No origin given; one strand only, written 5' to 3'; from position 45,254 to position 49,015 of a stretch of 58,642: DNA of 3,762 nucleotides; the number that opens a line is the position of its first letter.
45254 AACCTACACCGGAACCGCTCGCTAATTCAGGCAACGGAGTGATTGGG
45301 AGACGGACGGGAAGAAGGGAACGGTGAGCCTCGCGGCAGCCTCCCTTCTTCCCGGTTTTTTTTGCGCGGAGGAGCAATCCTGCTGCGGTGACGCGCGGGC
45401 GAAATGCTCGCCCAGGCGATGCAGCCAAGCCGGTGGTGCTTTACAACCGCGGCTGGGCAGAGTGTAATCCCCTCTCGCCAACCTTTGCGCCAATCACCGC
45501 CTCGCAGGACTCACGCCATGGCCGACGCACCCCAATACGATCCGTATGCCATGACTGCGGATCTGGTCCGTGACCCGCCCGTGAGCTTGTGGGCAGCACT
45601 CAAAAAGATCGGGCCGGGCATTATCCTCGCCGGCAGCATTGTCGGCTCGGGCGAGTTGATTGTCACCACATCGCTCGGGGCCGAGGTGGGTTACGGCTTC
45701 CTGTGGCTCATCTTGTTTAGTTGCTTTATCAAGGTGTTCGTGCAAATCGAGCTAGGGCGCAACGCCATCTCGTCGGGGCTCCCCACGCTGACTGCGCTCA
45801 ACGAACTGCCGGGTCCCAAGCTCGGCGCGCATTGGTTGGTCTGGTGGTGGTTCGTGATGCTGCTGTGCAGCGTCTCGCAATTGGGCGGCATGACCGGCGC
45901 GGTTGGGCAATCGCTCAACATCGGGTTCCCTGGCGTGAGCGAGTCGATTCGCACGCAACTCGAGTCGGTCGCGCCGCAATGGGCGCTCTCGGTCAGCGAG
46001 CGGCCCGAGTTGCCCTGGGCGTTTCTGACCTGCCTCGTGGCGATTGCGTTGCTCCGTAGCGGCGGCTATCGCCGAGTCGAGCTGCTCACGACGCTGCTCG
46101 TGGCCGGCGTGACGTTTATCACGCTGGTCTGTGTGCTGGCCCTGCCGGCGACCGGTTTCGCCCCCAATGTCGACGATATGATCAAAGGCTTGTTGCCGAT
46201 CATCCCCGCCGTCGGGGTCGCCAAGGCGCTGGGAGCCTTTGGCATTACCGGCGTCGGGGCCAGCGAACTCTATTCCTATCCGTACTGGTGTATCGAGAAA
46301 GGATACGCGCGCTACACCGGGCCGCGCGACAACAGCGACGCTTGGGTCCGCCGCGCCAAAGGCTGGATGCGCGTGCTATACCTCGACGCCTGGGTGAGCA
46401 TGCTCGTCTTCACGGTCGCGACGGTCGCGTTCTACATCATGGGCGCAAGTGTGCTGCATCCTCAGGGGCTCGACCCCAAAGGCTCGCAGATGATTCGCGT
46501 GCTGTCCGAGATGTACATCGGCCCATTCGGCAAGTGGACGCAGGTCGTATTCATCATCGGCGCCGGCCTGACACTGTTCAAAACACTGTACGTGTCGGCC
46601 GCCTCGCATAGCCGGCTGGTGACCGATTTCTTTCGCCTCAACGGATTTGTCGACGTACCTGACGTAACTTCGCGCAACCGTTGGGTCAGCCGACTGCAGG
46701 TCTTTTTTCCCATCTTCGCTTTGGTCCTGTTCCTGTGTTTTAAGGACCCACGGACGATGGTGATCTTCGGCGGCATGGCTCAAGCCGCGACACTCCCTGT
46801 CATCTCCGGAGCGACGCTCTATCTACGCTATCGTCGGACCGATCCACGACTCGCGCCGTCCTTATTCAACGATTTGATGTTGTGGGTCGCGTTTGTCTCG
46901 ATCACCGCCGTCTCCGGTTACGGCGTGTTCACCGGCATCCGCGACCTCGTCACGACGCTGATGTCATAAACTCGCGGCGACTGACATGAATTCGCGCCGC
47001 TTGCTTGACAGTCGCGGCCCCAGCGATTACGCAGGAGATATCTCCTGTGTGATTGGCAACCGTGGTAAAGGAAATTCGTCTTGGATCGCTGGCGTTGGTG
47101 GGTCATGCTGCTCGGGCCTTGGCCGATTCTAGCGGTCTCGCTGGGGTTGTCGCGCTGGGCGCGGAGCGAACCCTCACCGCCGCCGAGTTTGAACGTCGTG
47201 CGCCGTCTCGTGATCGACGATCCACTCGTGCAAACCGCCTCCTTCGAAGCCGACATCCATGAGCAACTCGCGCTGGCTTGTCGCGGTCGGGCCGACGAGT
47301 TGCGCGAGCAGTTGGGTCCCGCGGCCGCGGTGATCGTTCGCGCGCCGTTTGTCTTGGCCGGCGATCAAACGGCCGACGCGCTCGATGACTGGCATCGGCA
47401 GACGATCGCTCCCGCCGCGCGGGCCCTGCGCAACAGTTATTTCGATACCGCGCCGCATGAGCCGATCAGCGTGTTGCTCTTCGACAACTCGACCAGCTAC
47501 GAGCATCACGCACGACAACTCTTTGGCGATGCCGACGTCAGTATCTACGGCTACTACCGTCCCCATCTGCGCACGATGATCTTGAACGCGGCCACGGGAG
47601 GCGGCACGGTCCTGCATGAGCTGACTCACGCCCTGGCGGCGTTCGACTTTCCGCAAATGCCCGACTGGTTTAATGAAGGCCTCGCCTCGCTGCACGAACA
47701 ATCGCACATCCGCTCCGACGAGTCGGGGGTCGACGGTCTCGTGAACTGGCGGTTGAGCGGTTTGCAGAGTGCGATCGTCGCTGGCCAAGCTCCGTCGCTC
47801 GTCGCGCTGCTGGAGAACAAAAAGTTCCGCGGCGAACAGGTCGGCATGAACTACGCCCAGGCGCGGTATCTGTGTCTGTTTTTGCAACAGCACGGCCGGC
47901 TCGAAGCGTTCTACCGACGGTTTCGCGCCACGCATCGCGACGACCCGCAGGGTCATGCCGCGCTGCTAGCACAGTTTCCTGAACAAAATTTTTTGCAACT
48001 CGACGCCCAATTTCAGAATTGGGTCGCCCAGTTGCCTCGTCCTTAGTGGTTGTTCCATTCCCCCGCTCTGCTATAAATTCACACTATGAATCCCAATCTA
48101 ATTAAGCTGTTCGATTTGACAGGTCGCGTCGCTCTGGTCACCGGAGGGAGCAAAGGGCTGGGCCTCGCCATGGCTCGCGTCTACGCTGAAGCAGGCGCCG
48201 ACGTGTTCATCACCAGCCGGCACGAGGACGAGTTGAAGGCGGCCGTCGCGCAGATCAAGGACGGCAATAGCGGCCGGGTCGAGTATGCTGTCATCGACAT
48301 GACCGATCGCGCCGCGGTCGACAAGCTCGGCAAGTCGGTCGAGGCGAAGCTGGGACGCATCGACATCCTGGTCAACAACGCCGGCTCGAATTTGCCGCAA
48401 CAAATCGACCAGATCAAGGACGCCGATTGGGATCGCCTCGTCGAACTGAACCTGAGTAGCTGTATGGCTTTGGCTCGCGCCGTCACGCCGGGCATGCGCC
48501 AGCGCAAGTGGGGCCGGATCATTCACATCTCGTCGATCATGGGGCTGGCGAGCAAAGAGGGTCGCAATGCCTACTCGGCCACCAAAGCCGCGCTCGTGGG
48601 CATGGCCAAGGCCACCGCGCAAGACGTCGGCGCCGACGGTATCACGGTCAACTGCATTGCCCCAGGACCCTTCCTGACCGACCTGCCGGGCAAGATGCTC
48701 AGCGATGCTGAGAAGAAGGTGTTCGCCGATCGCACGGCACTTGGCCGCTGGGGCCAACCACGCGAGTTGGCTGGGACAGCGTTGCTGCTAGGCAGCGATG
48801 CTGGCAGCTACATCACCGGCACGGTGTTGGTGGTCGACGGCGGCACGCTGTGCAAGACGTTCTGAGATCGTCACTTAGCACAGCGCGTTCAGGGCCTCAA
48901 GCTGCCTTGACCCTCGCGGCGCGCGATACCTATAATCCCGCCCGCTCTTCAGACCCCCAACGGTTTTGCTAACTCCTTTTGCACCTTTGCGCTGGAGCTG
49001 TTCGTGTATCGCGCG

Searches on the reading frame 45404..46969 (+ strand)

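Call 20: search_protein_families(library=pfam, proteins=[window:45404-46969:+], max_evalue=0.001)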
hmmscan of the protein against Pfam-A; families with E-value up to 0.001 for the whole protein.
window:45404-46969:+ (521 aa): 1 family
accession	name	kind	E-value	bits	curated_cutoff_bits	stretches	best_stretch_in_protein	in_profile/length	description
PF01566.24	Nramp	-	2.7e-15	56.7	29.8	1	91-475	7-344/357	Natural resistance-associated macrophage protein-like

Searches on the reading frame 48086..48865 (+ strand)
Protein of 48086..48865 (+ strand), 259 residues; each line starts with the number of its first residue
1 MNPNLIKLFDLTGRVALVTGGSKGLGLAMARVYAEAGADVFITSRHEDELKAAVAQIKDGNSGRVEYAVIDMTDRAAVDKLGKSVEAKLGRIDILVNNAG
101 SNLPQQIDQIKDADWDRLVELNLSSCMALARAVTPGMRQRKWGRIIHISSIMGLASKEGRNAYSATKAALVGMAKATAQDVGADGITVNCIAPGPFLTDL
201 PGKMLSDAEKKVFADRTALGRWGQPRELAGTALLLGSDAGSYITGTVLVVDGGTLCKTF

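Call 20: search_protein_families(library=pfam, proteins=[window:48086-48865:+], max_evalue=0.001)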
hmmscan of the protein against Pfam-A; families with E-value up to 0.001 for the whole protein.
window:48086-48865:+ (259 aa): 4 families
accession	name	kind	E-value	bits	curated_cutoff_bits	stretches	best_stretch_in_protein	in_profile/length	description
PF13561.12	adh_short_C2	-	1.4e-57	195.4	27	1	23-253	6-234/236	Enoyl-(Acyl carrier protein) reductase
PF00106.31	adh_short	-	2.1e-57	194.2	26.6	1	14-203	1-189/195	short chain dehydrogenase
PF08659.16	KR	-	2.6e-16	60.5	22.6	1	16-187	3-172/180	KR domain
PF01370.27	Epimerase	-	3.4e-05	23.8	20.9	1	16-191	1-170/240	NAD dependent epimerase/dehydratase family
